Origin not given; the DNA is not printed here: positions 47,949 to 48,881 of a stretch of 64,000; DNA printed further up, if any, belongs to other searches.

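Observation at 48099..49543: Minimal archaeosortase-like protein with an adjacent dedicated substrate carrying an unfamiliar C-terminal signal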

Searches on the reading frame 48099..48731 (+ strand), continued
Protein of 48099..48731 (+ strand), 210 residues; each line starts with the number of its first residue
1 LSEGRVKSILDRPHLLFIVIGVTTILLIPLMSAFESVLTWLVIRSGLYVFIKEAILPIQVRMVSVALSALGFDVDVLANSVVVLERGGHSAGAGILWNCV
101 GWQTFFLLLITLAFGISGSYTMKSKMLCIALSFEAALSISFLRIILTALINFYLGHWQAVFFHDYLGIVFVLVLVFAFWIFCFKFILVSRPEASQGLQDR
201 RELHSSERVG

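Call 58: predict_structure(alignment_id=A5)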
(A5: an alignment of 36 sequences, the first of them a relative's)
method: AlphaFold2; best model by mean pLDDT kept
length: 458 residues; sequences in the alignment: 36
mean_pLDDT: 78.6   pTM: 0.53
mean pLDDT of the five models: 78.6, 78.6, 78.0, 77.7, 77.2
residues with pLDDT >= 90: 240; 70-90: 94; 50-70: 30; < 50: 94
segments of 3 or more residues with pLDDT < 50: 1-11, 200-229, 233-255, 431-458
pLDDT, mean of each block of 10 residues (from residue 1): 45 73 82 86 93 93 96 95 91 92 92 92 96 95 96 93 90 92 93 55 46 44 46 45 30 49 90 92 69 67 86 90 93 92 96 97 97 94 94 96 89 83 79 35 38 30
secondary structure, 60 per line:
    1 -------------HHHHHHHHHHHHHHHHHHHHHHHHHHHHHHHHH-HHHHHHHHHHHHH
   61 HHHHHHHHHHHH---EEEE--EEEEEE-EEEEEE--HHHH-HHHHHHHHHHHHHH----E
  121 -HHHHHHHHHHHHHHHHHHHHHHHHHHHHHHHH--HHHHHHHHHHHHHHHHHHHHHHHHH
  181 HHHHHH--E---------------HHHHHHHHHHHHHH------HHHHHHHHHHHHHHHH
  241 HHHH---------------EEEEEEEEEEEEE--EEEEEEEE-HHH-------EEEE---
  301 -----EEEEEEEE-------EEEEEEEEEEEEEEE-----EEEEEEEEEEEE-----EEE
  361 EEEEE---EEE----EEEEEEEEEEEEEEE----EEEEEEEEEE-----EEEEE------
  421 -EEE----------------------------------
elements in order: H14-46 H48-72 E76-79 E82-87 E89-94 H97-100 H102-115 H122-153 H156-186 H205-218 H225-244 E260-272 E275-282 E294-297 E306-313 E321-335 E341-352 E358-365 E369-371 E376-390 E395-404 E410-414 E422-424

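Call 62: fold_search(model_id=the predicted structure, library=pdb)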
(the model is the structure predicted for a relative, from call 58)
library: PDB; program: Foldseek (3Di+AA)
matches with E <= 10: 1659; with E <= 0.001: 80
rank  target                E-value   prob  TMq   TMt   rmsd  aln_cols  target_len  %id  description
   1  8yzn                  7.8e-08  1.00  0.26  0.24   6.0       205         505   14  Crystal structural analysis of PaL (released 2024-04-17)
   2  3i2i                  9.2e-08  1.00  0.27  0.22   5.8       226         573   12  Cocaine Esterase with mutation T172R, bound to DTT adduct (released 2010-06-16)
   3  9k48                  1.7e-07  1.00  0.24  0.20   7.0       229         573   12  Bacetrial Cocaine Esterase with mutations T172R/G173Q/V116K/S117A/A51K (released 2024-12-18)
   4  3i2j                  1.8e-07  1.00  0.27  0.21   5.8       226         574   12  Cocaine Esterase, wild type, without a ligand (released 2010-06-16)
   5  1ju3                  2.3e-07  1.00  0.26  0.21   5.8       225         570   12  BACTERIAL COCAINE ESTERASE COMPLEX WITH TRANSITION STATE ANALOG (released 2001-12-21)
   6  1l7q                  2.4e-07  1.00  0.27  0.22   5.3       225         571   11  Ser117Ala Mutant of Bacterial Cocaine Esterase cocE (released 2003-02-11)
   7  7f65                  2.4e-07  1.00  0.24  0.20   7.0       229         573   12  Bacetrial Cocaine Esterase with mutations T172R/G173Q/V116K/S117A/A51L, bound to benzoic acid (released 2021-09-15)
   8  8yzo                  2.5e-07  1.00  0.26  0.24   6.0       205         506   14  Crystal structural analysis of PaL mutant L297M (released 2024-04-17)
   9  3i2f                  2.7e-07  1.00  0.26  0.21   5.7       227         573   12  Cocaine Esterase with mutations T172R / G173Q, bound to DTT adduct (released 2010-06-16)
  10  3i2h                  2.8e-07  1.00  0.26  0.21   6.1       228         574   12  Cocaine Esterase with mutation L169K, bound to DTT adduct (released 2010-06-16)
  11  3i2g                  3.0e-07  1.00  0.27  0.22   5.6       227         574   12  Cocaine Esterase with mutation G173Q, bound to DTT adduct (released 2010-06-16)
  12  4p08                  3.8e-07  1.00  0.25  0.20   6.4       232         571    9  Engineered thermostable dimeric cocaine esterase (released 2014-07-16)
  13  1l7r                  4.0e-07  1.00  0.27  0.22   5.2       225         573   12  Tyr44Phe Mutant of Bacterial Cocaine Esterase cocE (released 2003-02-11)
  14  3pui                  5.0e-07  1.00  0.27  0.22   5.3       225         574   11  Cocaine Esterase with mutations G4C, S10C (released 2011-09-21)
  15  1mpx_A                5.0e-07  1.00  0.20  0.15   4.3       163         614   17  ALPHA-AMINO ACID ESTER HYDROLASE LABELED WITH SELENOMETHIONINE (released 2003-04-15)
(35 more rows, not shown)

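Call 67: list_cluster_members(proteins=[P0001, P0008, P0010, P0017, P0018, P0019, P0020, P0024, P0086, P0025])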
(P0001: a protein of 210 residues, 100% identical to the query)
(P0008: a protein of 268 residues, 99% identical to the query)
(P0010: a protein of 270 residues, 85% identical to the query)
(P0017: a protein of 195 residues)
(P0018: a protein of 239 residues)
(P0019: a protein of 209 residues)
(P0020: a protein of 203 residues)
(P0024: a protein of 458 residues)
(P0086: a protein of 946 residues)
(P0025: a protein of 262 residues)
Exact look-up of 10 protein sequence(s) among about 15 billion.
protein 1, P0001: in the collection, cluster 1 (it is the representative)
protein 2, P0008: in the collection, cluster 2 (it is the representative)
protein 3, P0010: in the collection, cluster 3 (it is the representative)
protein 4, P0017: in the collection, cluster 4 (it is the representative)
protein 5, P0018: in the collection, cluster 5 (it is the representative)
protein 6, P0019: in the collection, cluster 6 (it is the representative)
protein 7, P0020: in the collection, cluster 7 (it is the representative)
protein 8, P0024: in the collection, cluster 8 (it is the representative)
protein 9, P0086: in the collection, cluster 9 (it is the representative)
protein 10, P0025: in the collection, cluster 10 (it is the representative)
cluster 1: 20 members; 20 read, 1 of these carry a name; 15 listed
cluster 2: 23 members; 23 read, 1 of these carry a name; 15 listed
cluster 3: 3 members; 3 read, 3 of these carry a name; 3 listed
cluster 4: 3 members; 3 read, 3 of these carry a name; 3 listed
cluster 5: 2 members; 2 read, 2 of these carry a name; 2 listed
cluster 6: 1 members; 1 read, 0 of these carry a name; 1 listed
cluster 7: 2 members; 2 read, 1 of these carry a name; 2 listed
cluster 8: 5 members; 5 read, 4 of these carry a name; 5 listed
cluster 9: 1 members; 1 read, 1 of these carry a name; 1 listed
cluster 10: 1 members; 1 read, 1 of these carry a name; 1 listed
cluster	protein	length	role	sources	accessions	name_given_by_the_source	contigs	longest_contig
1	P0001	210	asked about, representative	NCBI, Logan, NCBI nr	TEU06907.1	exosortase/archaeosortase family protein [Candidatus Bathyarchaeota archaeon] | MAG: exosortase/archaeosortase family protein [Candidatus Bathyarchaeota archaeon]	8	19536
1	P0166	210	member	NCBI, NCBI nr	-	-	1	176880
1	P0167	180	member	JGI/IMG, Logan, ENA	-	-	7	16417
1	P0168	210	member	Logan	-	-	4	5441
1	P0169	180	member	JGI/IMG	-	-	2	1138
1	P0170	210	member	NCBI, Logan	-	-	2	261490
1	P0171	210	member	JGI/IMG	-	-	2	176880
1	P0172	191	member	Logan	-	-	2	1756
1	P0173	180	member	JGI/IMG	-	-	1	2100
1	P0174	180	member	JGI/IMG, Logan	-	-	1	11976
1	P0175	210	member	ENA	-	-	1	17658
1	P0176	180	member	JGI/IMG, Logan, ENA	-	-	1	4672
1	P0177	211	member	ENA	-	-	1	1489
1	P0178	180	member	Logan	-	-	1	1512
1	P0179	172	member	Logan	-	-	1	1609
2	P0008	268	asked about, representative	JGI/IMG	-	-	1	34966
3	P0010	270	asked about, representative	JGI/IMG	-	hypothetical protein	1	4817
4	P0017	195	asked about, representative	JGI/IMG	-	exosortase/archaeosortase family protein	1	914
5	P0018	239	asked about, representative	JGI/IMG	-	exosortase/archaeosortase family protein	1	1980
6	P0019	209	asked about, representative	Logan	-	-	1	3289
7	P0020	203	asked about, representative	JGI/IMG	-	exosortase/archaeosortase family protein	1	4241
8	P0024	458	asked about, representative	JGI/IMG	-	exosortase/archaeosortase family protein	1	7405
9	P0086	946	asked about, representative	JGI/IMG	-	exosortase/archaeosortase family protein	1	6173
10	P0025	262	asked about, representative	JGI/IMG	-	exosortase/archaeosortase family protein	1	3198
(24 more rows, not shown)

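Call 68: search_protein_families(library=pfam, proteins=[P0069, P0096, P0064, P0149, P0076, P0034, P0086], max_evalue=0.001)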
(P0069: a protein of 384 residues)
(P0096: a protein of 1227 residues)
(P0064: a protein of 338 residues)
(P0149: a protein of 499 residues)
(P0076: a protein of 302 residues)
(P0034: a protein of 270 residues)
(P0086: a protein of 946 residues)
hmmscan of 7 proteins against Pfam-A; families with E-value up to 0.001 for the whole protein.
P0069 (384 aa): 10 families
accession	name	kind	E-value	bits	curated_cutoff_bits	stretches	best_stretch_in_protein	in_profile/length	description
PF08241.18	Methyltransf_11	-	5.4e-21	75.5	21.2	1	224-317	1-95/95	Methyltransferase domain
PF13649.12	Methyltransf_25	-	7.6e-18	65.4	27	1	224-313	2-97/97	Methyltransferase domain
PF08242.18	Methyltransf_12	-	1.1e-17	64.9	30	1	224-315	1-98/98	Methyltransferase domain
PF13847.12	Methyltransf_31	-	1.4e-17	64.2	27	1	224-319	8-111/145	Methyltransferase domain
PF13489.12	Methyltransf_23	-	7.4e-17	62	27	1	209-365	11-160/164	Methyltransferase domain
PF05401.17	NodS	-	6.4e-07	29.8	24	1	201-300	24-124/201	Nodulation protein S (NodS)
PF01209.24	Ubie_methyltran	-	1.5e-06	28.2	20.1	1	204-317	32-151/233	ubiE/COQ5 methyltransferase family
PF07021.18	MetW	-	2.5e-05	24.4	21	1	221-311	15-104/193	Methionine biosynthesis protein MetW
PF05175.20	MTS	-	3e-05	24.2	23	1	210-317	22-138/170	Methyltransferase small domain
PF05219.18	DREV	-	0.00022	20.9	26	1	216-322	91-191/265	DREV methyltransferase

P0096 (1227 aa): 4 families
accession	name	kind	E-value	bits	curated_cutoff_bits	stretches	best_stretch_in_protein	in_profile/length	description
PF13641.12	Glyco_tranf_2_3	-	2.7e-21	77.1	27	2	77-189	1-111/230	Glycosyltransferase like family 2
PF00535.33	Glycos_transf_2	-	8e-21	75.1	23.3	1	81-194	1-108/168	Glycosyl transferase family 2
PF13632.12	Glyco_trans_2_3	-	7.6e-16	59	27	1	255-452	28-197/198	Glycosyl transferase family group 2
PF13506.12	Glyco_transf_21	-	0.00079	19.4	21.7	0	278-366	80-173/174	Glycosyl transferase family 21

P0064 (338 aa): 1 family
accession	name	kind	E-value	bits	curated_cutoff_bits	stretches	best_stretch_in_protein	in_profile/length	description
PF09721.15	Exosortase_EpsH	-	7.2e-08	32.6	25.7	1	124-324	80-251/254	Transmembrane exosortase (Exosortase_EpsH)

P0149 (499 aa): 2 families
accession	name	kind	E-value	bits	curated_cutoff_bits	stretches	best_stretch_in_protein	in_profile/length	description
PF13385.13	Laminin_G_3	-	3.8e-15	56.8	27.6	1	310-451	14-150/151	Concanavalin A-like lectin/glucanases superfamily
PF10102.14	DUF2341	-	1.3e-08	35.6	23.4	1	183-253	2-65/84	Domain of unknown function (DUF2341)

P0076 (302 aa): 0 families

P0034 (270 aa): 0 families

P0086 (946 aa): 4 families
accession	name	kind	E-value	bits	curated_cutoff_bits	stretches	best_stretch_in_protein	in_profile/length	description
PF00535.33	Glycos_transf_2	-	3.7e-20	73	23.3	1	92-208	1-110/168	Glycosyl transferase family 2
PF13641.12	Glyco_tranf_2_3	-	7e-20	72.5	27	1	91-339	3-230/230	Glycosyltransferase like family 2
PF13632.12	Glyco_trans_2_3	-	2.2e-18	67.2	27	1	180-388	2-168/198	Glycosyl transferase family group 2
PF09721.15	Exosortase_EpsH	-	1.3e-08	35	25.7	1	731-936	77-250/254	Transmembrane exosortase (Exosortase_EpsH)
